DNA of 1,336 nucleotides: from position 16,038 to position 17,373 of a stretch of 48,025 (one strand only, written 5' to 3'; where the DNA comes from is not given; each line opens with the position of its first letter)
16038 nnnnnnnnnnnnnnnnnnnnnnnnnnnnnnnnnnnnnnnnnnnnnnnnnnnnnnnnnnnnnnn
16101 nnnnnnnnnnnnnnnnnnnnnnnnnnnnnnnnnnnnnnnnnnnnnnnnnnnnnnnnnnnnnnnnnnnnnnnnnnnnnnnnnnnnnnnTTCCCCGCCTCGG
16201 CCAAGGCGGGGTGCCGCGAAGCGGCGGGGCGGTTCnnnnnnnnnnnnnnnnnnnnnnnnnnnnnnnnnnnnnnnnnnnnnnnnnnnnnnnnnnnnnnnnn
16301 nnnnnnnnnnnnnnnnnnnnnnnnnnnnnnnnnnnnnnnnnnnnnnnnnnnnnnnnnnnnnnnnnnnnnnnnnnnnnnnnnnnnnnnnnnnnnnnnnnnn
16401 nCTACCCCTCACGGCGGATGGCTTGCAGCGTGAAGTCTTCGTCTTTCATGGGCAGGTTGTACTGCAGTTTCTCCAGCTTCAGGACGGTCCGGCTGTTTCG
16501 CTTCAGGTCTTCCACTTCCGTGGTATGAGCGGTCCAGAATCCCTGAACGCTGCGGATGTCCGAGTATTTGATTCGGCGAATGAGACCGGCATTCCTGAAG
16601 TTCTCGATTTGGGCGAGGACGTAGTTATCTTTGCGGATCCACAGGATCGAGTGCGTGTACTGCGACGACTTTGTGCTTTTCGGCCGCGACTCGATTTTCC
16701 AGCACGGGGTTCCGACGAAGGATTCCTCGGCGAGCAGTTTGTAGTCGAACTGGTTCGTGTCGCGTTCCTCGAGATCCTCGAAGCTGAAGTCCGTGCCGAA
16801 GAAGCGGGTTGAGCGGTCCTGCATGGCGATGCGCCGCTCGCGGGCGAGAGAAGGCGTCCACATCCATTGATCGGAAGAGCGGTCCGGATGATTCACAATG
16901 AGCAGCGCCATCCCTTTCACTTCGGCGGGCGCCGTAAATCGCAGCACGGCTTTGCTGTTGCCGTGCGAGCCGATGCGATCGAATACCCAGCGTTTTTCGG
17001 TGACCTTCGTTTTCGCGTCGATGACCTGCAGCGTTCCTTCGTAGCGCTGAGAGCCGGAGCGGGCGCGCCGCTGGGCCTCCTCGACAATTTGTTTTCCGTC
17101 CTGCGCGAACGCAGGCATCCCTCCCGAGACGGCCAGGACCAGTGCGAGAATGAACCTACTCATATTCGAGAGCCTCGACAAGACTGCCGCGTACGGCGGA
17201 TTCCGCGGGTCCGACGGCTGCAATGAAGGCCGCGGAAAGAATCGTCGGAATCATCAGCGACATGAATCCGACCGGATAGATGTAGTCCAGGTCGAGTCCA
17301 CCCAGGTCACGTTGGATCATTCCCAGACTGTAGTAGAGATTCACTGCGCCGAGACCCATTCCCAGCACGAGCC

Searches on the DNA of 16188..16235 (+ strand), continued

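Call 54: search_with_rna_model(model_id=R1, sources=[window, L001, L002, L003, L004, L005, L006, L007, L009, L010, L011, L012, L013, L014, L015, L016, L017, L018, L019, L020, L023, L024, L025, L026, L027, L028, L029, L030, L031, L032, L033, L034, L036, L037, L038, L039, L040, L041, L042, L043, L044, L045, L046, L047, L048, L049, L050, L051, L053, L054, L055, L056, L057, L058, L059, L060, L062, L063, L064, L065, L066, L067, L068, L069, L070, L071, L072, L073, L074, L075, L076, L077, L078, L079, L080, L081, L082, L083, L084, L085, L086, L087, L088, L089, L090, L092, L093, L094, L097, L099, L101, L102, L103, L105, L106, L107, L108, L109, L110, L112], max_evalue=1e-7, make_alignment=true)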
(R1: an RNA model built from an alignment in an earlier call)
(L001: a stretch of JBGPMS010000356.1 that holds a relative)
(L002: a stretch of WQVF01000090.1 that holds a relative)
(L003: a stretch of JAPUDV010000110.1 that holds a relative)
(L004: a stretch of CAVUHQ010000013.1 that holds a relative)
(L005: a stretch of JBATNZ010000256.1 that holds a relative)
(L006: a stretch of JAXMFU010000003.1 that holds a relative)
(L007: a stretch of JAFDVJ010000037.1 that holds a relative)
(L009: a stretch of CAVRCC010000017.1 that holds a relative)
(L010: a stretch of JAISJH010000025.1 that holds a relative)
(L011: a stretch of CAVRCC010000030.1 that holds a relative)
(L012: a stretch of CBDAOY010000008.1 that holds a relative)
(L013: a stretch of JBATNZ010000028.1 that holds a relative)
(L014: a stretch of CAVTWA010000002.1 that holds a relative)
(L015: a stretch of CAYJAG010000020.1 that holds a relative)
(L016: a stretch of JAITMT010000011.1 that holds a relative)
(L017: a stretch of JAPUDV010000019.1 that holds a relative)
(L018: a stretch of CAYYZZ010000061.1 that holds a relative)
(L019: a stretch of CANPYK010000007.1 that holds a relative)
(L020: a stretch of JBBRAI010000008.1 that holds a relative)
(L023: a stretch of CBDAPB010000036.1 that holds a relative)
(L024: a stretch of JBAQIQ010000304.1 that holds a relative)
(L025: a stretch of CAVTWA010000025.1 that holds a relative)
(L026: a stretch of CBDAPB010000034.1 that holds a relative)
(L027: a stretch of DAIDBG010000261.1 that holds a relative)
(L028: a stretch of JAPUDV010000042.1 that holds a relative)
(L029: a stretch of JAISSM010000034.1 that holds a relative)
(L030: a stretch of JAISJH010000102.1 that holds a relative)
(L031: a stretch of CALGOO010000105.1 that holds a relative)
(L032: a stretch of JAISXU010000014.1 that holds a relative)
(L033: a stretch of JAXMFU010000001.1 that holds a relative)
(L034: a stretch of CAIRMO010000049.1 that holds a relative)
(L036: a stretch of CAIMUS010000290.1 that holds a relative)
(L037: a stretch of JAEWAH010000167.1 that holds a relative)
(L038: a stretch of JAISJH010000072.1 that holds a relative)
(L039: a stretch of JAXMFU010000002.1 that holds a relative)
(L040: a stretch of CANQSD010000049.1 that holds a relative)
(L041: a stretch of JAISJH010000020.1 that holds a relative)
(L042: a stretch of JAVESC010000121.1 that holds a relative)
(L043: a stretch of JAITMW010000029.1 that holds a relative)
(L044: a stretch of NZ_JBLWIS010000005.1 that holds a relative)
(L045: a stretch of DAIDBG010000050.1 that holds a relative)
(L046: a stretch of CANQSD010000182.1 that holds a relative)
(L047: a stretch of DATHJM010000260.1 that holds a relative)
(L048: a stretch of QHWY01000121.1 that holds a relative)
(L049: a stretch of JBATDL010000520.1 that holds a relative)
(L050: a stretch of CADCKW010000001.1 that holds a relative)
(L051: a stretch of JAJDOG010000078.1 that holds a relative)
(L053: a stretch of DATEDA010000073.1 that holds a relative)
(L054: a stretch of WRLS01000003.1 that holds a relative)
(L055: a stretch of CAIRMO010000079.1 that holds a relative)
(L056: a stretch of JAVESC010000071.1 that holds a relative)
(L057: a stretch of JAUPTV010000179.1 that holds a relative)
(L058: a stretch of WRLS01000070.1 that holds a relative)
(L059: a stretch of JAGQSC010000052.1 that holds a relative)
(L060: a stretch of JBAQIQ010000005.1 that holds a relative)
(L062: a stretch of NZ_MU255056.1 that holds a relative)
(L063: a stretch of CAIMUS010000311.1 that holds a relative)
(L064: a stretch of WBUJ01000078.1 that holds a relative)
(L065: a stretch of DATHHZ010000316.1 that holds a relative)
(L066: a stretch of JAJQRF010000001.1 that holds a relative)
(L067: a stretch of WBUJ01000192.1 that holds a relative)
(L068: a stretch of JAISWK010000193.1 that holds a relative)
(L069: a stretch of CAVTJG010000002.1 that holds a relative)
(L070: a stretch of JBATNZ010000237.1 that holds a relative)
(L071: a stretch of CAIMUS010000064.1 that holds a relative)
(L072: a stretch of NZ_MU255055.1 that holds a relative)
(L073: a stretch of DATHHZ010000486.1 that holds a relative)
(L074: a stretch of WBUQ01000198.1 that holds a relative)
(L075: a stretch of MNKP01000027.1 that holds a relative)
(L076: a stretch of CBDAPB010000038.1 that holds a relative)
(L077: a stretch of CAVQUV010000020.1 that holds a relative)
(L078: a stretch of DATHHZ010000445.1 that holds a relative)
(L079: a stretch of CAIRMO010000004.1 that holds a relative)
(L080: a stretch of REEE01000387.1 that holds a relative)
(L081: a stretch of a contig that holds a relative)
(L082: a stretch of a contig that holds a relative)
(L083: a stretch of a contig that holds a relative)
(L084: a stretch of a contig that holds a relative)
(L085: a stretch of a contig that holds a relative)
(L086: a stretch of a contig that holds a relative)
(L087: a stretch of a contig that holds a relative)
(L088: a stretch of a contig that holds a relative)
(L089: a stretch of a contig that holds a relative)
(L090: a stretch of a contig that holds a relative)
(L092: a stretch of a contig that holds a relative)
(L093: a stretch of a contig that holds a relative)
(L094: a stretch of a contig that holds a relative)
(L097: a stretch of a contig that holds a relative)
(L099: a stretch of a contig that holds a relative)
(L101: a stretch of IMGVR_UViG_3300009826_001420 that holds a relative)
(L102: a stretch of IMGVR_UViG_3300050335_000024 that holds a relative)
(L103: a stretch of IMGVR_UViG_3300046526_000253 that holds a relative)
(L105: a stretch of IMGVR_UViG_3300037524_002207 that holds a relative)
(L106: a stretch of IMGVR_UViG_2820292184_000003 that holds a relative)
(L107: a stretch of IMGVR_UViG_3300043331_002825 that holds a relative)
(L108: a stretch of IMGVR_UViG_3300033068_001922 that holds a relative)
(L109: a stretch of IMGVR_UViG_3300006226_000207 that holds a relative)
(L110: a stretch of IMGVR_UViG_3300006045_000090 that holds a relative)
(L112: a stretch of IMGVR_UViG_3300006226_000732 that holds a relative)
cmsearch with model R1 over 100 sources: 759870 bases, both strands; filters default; matches with E-value up to 1e-7: 158.
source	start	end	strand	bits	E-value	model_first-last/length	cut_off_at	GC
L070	2882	2929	+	79.2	2.5e-21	1-48/48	no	0.67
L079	6898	6945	+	79.2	2.5e-21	1-48/48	no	0.67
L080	6884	6931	+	78.9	3.1e-21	1-48/48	no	0.67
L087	279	326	-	78.9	3.1e-21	1-48/48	no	0.67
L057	4047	4094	-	78.9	3.2e-21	1-48/48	no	0.65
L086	4419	4466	+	78.9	3.2e-21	1-48/48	no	0.65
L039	3019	3066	+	78.6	3.8e-21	1-48/48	no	0.69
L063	7939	7986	-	78.6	3.8e-21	1-48/48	no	0.69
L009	1394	1441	+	78.6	3.9e-21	1-48/48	no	0.65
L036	2380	2427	+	78.3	4.8e-21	1-48/48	no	0.67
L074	2873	2920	+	78.3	4.8e-21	1-48/48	no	0.67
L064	7616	7663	+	78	5.8e-21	1-48/48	no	0.69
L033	2708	2755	-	78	5.9e-21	1-48/48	no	0.69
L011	7075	7122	-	78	6e-21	1-48/48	no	0.67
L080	3263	3310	+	77.7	7.2e-21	1-48/48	no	0.71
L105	918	965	+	77.7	7.2e-21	1-48/48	no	0.71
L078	5224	5271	+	77.7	7.5e-21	1-48/48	no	0.67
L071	2992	3039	+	77.4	9e-21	1-48/48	no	0.71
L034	7083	7130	-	77.3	9.7e-21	1-48/48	no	0.67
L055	80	127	+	77.3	9.7e-21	1-48/48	no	0.67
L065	1752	1799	+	77.3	1e-20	1-48/48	no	0.67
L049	3718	3765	+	76.5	1.7e-20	1-48/48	no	0.73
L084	4334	4381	+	76.4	1.9e-20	1-48/48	no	0.69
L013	191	238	+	76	2.5e-20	1-48/48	no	0.69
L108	2689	2736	-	75.8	2.8e-20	1-48/48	no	0.71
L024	4728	4775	+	75.1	4.8e-20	1-48/48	no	0.65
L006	1259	1306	-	74.3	8.5e-20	1-48/48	no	0.62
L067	4340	4387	+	74.2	9e-20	1-48/48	no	0.67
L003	1026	1073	-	73.2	1.8e-19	1-48/48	no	0.71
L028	5235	5282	-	73.2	1.8e-19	1-48/48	no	0.71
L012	3217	3264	+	72.8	2.4e-19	1-48/48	no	0.73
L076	3036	3083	-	72.8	2.4e-19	1-48/48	no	0.73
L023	2055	2102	+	71.9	4.5e-19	1-48/48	no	0.73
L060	4522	4569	-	71.7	5.2e-19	1-48/48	no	0.69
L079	7801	7849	+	71.1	8e-19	1-48/48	no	0.65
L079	6281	6328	+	71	9e-19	1-48/48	no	0.65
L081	7514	7561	+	69.7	2.2e-18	1-48/48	no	0.67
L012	7521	7568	-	69.2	3.1e-18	1-48/48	no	0.73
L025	2391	2437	-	69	3.8e-18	1-48/48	no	0.64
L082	3938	3985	-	68.9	3.8e-18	1-48/48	no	0.73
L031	481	529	+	67.9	7.8e-18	1-48/48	no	0.67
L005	5668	5714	+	67.1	1.5e-17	1-48/48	no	0.64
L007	3885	3931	-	67.1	1.5e-17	1-48/48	no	0.64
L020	2365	2411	+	66.7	1.8e-17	1-48/48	no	0.7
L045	1510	1557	+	66.2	2.7e-17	1-48/48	no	0.69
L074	3729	3777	+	64.6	8.1e-17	1-48/48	no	0.69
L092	45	91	+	64.5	9e-17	1-48/48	no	0.66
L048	1097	1143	-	64.4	9.3e-17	1-48/48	no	0.72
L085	3925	3971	-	64.2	1.1e-16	1-48/48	no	0.66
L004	4067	4113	-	64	1.2e-16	1-48/48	no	0.68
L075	6362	6408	+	63.9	1.4e-16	1-48/48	no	0.74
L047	5348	5394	+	63.7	1.6e-16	1-48/48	no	0.66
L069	7363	7409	+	62.6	3.5e-16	1-48/48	no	0.77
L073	247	293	+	62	5.3e-16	1-48/48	no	0.7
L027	1331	1377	-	61.9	5.8e-16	1-48/48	no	0.72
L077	5414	5460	+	61.5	7.5e-16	1-48/48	no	0.77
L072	857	903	-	61.5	7.6e-16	1-48/48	no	0.68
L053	2265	2311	+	60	2.1e-15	1-48/48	no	0.77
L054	4427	4468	-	59.8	2.6e-15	1-48/48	no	0.71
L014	1974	2020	-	59.7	2.8e-15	1-48/48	no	0.72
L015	967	1009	+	59.5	3.2e-15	1-48/48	no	0.72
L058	149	190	-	59.5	3.2e-15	1-48/48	no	0.69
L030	7505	7546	+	59.4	3.3e-15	1-48/48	no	0.74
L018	7276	7322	-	59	4.5e-15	1-48/48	no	0.77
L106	1901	1942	+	58.9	5e-15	1-48/48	no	0.71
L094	3394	3436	-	58.5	6.4e-15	1-48/48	no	0.72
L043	89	131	-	58.5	6.5e-15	1-48/48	no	0.67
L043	587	629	-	58.5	6.5e-15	1-48/48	no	0.67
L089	2993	3034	+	57.4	1.4e-14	1-48/48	no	0.74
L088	7011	7052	+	56.9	2e-14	1-48/48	no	0.74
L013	383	432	-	56.9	2.1e-14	1-48/48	no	0.72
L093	7791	7832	-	56.4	2.8e-14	1-48/48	no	0.74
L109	7881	7922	+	56.4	2.9e-14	1-48/48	no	0.69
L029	4061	4102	-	56.4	3e-14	1-48/48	no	0.69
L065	1814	1860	-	56.2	3.3e-14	1-48/48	no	0.72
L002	52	94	+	56.2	3.4e-14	1-48/48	no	0.74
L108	2761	2806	+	56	3.8e-14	1-48/48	no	0.65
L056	2499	2540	+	56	3.8e-14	1-48/48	no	0.71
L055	5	55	-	56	3.9e-14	1-48/48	no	0.69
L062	5155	5201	+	55.7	4.7e-14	1-48/48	no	0.66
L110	1882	1924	-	55.7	4.7e-14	1-48/48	no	0.7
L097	3528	3569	+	55.6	5e-14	1-48/48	no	0.69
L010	6819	6860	-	55.6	5e-14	1-48/48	no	0.71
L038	5902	5943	-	55.6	5e-14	1-48/48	no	0.71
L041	5582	5623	-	55.6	5e-14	1-48/48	no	0.71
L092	7554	7600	-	55.4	5.8e-14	1-48/48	no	0.66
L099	6867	6913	-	55.4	5.9e-14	1-48/48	no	0.66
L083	6357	6399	+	55.4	5.9e-14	1-48/48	no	0.67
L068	371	413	-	54.9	8.3e-14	1-48/48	no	0.7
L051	7793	7839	-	54.7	9.4e-14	1-48/48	no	0.68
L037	3480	3522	-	54.3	1.3e-13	1-48/48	no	0.77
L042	5639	5680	-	54.3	1.3e-13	1-48/48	no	0.71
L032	415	457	+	53.7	2e-13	1-48/48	no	0.74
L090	2269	2310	+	53.5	2.3e-13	1-48/48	no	0.67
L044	393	434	+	53.3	2.6e-13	1-48/48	no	0.69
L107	827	873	-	53.2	2.8e-13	1-48/48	no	0.79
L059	3027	3069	-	52.5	4.7e-13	1-48/48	no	0.77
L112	3047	3088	+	52.2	5.6e-13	1-48/48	no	0.76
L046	3040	3082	+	52.2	5.6e-13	1-48/48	no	0.77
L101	6449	6490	+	51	1.4e-12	1-48/48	no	0.76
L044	315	357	+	50.8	1.6e-12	1-48/48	no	0.67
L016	4473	4515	-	50.7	1.7e-12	1-48/48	no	0.72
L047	5411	5460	-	50.4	2.1e-12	1-48/48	no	0.72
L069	7432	7480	-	50.4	2.1e-12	1-48/48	no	0.69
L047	4058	4106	+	49.8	3.2e-12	1-48/48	no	0.76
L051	7732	7780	+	48.9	5.8e-12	1-48/48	no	0.67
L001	4997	5040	-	48.5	8.3e-12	1-48/48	no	0.66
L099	1757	1809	-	48.1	1.1e-11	1-48/48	no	0.66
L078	5284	5332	-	47.9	1.3e-11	1-48/48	no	0.78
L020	4424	4472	+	47.8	1.3e-11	1-48/48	no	0.71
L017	4959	5003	-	47.4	1.7e-11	1-48/48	no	0.73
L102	4549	4590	+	47.2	2e-11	1-48/48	no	0.74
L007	3743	3787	+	47.2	2e-11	1-48/48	no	0.67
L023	1973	2028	-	47.1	2.1e-11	1-48/48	no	0.7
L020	4475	4523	+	46.6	3.2e-11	1-48/48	no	0.73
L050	7375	7417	+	46.2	4.2e-11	1-48/48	no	0.65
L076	2888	2943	+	46.1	4.3e-11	1-48/48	no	0.62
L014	1904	1948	+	45.7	6.1e-11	1-48/48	no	0.71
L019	6421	6463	+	44.9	1.1e-10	1-48/48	no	0.74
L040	1186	1228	-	44.8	1.1e-10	1-48/48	no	0.77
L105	842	891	-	44.7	1.2e-10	1-48/48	no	0.68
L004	4122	4169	+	43.7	2.4e-10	1-48/48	no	0.81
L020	4353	4402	-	43.3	3.2e-10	1-48/48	no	0.72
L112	9541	9582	+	43.1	3.8e-10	1-48/48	no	0.71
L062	5228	5275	+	42.6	5.2e-10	1-48/48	no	0.65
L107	2176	2219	-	42.5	5.9e-10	1-48/48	no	0.8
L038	1536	1578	-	42.1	7.5e-10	1-48/48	no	0.72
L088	7089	7130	-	42.1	7.6e-10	1-48/48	no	0.69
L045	1454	1502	-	41.3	1.4e-09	1-48/48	no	0.67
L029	5542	5585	-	40.6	2.2e-09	1-48/48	no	0.64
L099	1813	1861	+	40.6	2.2e-09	1-48/48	no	0.65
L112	7022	7067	-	40.6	2.3e-09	1-48/48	no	0.74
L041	5672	5716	+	40.4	2.6e-09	1-48/48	no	0.73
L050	1038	1080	-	39.6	4.4e-09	1-48/48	no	0.67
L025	2264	2316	+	39.6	4.4e-09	1-48/48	no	0.68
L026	2772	2826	+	39.5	4.8e-09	1-48/48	no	0.76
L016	4530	4570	+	39.1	6.4e-09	1-48/48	no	0.66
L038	1671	1715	+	38.9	7.3e-09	1-48/48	no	0.76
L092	7611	7659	+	38.8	8.3e-09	1-48/48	no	0.73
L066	7965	8000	-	38.7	8.8e-09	13-48/48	5'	0.69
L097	3421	3465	-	38.1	1.3e-08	1-48/48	no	0.71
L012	7379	7441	+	37.4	2.2e-08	1-48/48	no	0.62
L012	3312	3369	-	37.1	2.7e-08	1-48/48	no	0.66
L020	2298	2352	-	36.8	3.3e-08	1-48/48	no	0.73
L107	7210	7258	-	36.3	4.6e-08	1-48/48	no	0.8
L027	4278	4326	+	36.3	4.7e-08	1-48/48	no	0.59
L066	7876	7926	+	36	5.8e-08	1-48/48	no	0.65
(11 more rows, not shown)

Alignment A4: 150 matches aligned to the model, 102 columns, each read 5' to 3' on its own strand. Consensus structure (alignment columns), stored with it:
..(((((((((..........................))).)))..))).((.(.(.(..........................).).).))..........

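Call 73: search_with_rna_model(model_id=R1, sources=[L196, L197], max_evalue=1, filters=off)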
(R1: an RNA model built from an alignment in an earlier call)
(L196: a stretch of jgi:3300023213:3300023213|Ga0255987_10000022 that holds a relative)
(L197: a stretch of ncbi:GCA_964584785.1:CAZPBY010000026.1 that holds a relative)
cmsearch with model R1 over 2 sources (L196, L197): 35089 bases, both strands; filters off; matches with E-value up to 1: 1.
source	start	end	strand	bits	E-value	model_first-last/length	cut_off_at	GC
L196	1165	1188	-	10.1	0.27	3-24/48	no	0.62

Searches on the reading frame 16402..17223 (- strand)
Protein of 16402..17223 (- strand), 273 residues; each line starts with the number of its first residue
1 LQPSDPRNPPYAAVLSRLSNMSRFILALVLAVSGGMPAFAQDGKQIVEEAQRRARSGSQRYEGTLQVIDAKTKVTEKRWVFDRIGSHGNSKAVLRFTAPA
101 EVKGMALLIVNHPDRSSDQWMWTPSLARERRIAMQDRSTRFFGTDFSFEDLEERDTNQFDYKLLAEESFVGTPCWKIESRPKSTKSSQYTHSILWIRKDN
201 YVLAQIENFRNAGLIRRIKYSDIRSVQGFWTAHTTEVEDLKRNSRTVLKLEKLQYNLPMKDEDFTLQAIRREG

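Call 52: search_protein_families(library=pfam, proteins=[window:16402-17223:-], max_evalue=0.001)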
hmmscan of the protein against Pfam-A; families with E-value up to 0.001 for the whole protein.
window:16402-17223:- (273 aa): 2 families
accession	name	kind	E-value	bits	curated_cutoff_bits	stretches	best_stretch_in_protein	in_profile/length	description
PF17131.11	LolA_like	-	2.1e-54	184.4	30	1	88-271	1-184/184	Outer membrane lipoprotein-sorting protein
PF07044.18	DUF1329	-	1.9e-08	34.4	23.1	0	175-270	265-368/368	Protein of unknown function (DUF1329)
